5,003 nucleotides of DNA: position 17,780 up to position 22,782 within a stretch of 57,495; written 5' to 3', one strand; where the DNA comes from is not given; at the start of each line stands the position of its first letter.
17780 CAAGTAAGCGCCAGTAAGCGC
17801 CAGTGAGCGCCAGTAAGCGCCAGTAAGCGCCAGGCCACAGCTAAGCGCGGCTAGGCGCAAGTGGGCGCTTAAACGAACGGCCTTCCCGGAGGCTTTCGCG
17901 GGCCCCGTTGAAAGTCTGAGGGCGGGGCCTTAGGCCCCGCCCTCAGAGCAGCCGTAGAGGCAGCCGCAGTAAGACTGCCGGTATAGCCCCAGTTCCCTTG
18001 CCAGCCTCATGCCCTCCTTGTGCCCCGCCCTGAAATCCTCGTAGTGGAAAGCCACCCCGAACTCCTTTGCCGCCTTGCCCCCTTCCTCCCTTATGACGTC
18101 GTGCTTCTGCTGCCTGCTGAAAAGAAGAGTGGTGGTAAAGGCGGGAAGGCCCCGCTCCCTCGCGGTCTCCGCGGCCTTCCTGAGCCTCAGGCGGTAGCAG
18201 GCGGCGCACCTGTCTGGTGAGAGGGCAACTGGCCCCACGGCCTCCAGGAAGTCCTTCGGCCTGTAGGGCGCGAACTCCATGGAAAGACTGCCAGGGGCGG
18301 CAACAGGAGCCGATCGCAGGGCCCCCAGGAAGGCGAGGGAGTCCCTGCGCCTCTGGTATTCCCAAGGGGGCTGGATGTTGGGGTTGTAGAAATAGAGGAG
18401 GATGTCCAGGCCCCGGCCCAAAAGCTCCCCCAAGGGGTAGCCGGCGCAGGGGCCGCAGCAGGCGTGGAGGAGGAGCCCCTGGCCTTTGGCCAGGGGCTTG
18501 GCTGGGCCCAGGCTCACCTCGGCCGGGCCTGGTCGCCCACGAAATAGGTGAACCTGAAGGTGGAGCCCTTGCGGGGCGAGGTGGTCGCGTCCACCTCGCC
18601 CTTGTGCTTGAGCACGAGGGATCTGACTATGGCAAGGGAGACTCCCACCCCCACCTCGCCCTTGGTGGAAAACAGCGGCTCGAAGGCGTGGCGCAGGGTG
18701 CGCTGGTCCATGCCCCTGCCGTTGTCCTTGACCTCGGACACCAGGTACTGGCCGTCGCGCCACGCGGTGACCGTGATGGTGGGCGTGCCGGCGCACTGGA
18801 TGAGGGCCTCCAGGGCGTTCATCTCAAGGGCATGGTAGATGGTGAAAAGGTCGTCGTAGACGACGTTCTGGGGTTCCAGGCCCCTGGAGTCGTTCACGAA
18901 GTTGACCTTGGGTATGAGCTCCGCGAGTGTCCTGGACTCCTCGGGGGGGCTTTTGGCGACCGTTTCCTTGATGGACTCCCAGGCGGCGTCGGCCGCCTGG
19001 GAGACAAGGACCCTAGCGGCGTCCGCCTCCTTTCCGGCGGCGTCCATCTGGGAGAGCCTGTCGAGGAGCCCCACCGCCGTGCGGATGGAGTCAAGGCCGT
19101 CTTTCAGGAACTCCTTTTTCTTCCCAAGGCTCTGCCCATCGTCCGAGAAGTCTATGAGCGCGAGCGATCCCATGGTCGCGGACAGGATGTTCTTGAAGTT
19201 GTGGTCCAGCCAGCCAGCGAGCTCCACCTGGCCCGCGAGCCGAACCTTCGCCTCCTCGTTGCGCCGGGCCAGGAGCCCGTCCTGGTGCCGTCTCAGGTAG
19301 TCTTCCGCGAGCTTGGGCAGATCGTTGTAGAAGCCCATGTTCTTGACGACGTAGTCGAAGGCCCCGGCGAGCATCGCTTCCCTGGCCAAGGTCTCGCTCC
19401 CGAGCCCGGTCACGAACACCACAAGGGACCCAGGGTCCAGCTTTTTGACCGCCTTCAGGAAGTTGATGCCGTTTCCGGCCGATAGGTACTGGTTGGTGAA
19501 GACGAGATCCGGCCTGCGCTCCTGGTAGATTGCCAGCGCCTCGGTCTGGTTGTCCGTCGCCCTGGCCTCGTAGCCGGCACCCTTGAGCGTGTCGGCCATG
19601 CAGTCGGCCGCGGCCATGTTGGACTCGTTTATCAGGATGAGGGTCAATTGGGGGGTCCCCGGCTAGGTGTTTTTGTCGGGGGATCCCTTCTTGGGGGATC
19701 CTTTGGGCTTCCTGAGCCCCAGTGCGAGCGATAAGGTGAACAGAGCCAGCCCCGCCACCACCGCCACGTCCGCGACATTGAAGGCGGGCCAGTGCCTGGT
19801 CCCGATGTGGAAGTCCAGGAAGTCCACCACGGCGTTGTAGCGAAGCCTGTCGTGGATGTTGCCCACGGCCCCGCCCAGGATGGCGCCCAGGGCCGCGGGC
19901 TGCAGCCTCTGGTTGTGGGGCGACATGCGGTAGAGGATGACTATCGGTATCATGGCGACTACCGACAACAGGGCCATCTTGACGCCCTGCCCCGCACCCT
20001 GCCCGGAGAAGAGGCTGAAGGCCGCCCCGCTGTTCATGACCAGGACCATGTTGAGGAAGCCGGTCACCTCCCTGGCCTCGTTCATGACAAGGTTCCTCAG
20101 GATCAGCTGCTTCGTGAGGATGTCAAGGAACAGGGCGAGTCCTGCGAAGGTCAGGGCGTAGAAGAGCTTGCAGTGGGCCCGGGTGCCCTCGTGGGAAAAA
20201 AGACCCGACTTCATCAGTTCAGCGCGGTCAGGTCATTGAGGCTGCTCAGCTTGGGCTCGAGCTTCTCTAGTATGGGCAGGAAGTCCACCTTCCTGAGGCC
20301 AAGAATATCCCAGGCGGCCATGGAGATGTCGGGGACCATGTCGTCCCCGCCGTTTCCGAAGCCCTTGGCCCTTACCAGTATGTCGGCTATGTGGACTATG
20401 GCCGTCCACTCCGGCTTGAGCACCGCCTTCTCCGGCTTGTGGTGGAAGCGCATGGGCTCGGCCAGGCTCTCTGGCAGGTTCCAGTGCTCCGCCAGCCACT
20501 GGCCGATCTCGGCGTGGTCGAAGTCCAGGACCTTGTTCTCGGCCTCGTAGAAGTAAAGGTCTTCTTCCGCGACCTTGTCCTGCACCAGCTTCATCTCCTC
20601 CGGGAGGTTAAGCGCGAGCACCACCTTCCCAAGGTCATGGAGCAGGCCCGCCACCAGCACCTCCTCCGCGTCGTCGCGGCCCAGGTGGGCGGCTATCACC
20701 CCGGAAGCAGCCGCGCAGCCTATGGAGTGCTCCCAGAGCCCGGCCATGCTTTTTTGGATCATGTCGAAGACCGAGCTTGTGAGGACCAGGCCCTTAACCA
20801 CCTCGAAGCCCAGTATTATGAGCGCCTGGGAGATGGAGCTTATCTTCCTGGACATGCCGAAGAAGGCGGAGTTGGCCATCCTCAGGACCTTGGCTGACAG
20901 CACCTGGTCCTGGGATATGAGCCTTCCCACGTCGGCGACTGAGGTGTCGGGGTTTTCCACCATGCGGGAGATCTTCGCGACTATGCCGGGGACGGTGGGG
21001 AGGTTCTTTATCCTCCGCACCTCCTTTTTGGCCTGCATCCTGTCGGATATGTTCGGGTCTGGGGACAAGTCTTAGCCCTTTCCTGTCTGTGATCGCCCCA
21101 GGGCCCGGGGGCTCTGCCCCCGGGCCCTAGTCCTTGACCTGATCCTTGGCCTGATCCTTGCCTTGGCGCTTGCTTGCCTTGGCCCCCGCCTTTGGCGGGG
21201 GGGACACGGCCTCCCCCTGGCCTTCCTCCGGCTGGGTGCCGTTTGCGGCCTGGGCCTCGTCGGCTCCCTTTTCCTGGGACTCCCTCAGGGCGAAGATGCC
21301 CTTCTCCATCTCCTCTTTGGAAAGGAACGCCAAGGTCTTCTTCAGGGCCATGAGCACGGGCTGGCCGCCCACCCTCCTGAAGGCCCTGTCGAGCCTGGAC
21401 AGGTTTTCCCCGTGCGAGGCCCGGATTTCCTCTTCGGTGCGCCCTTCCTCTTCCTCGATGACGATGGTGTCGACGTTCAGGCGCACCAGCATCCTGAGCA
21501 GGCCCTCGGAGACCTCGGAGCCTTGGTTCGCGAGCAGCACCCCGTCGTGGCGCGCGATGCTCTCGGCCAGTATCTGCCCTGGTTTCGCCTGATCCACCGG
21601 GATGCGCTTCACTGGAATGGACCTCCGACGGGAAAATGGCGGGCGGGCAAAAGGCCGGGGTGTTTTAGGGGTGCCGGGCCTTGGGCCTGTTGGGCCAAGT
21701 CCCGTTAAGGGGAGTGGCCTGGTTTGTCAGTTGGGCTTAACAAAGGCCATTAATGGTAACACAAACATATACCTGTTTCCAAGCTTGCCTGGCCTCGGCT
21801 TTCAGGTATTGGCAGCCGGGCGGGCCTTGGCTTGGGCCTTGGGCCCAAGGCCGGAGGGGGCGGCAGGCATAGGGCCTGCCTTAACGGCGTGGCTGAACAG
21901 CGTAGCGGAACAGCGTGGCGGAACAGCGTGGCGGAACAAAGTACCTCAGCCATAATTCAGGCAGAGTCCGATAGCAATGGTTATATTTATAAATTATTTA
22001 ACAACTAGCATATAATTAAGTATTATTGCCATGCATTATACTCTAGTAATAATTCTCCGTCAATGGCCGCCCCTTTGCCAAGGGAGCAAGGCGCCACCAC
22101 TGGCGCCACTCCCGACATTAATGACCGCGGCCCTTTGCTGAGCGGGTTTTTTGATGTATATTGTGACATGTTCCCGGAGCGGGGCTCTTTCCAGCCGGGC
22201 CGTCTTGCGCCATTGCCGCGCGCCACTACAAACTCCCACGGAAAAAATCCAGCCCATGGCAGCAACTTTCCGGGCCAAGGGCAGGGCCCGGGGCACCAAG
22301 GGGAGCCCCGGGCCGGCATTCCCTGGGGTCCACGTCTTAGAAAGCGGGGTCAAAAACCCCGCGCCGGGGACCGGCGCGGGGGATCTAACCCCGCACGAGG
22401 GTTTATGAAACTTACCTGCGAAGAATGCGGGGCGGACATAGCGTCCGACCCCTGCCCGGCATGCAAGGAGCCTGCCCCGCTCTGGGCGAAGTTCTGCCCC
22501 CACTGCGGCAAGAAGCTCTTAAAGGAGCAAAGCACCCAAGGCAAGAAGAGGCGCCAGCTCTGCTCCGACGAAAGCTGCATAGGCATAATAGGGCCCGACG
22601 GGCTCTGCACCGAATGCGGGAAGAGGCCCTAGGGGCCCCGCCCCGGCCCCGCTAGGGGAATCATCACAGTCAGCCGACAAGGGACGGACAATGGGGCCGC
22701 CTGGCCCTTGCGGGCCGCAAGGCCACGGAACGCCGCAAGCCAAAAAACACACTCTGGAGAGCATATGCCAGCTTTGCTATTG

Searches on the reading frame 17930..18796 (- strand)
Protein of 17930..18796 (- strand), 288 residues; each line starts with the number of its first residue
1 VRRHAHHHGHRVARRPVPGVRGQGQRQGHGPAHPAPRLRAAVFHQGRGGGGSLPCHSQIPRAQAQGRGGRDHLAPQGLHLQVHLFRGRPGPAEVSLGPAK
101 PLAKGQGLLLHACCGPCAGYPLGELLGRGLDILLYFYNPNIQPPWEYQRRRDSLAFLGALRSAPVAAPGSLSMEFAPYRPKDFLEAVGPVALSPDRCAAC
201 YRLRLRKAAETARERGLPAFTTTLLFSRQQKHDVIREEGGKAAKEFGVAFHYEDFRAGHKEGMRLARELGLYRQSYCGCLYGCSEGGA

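Call 40: search_protein_families(library=pfam, proteins=[window:17930-18796:-], max_evalue=0.001)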
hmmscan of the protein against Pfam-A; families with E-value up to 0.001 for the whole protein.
window:17930-18796:- (288 aa): 1 family
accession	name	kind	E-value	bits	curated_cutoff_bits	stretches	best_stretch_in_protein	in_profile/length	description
PF02677.20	QueH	-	2.7e-51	174.6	23.5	1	108-283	1-173/175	Epoxyqueuosine reductase QueH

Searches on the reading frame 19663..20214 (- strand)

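Call 40: search_protein_families(library=pfam, proteins=[window:19663-20214:-], max_evalue=0.001)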
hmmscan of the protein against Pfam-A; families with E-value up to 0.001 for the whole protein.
window:19663-20214:- (183 aa): 1 family
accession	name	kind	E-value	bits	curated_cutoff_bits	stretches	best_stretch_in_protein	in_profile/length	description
PF01252.23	Peptidase_A8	-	1.5e-35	122.9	25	1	25-163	3-140/142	Signal peptidase (SPase) II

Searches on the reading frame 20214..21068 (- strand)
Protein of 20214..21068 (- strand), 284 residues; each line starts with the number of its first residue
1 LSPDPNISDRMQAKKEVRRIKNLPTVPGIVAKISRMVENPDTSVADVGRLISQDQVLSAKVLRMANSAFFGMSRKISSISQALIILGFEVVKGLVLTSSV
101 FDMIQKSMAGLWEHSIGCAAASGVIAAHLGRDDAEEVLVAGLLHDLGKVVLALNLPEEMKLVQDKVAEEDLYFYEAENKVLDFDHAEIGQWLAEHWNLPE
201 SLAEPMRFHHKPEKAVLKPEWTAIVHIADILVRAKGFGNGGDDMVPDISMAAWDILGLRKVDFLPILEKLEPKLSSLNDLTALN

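Call 40: search_protein_families(library=pfam, proteins=[window:20214-21068:-], max_evalue=0.001)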
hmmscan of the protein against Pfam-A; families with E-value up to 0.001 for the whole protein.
window:20214-21068:- (284 aa): 2 families
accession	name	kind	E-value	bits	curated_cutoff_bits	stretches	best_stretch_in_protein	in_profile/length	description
PF08668.18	HDOD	-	6e-66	222.1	22.9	1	23-212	1-196/196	HDOD domain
PF01966.28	HD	-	1.7e-08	35.2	22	1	112-231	2-113/116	HD domain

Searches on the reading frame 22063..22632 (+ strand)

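Call 40: search_protein_families(library=pfam, proteins=[window:22063-22632:+], max_evalue=0.001)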
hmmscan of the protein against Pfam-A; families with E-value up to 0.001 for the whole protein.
window:22063-22632:+ (189 aa): 3 families
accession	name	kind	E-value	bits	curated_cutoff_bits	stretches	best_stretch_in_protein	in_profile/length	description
PF12773.13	DZR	-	6.2e-08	33.1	27.3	1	118-149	14-45/45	Double zinc ribbon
PF13248.11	Zn_ribbon_3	-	1.1e-05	25.1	27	1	131-152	5-26/26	zinc-ribbon domain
PF13240.11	Zn_Ribbon_1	-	0.00019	21.5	25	0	131-152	2-23/23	zinc-ribbon domain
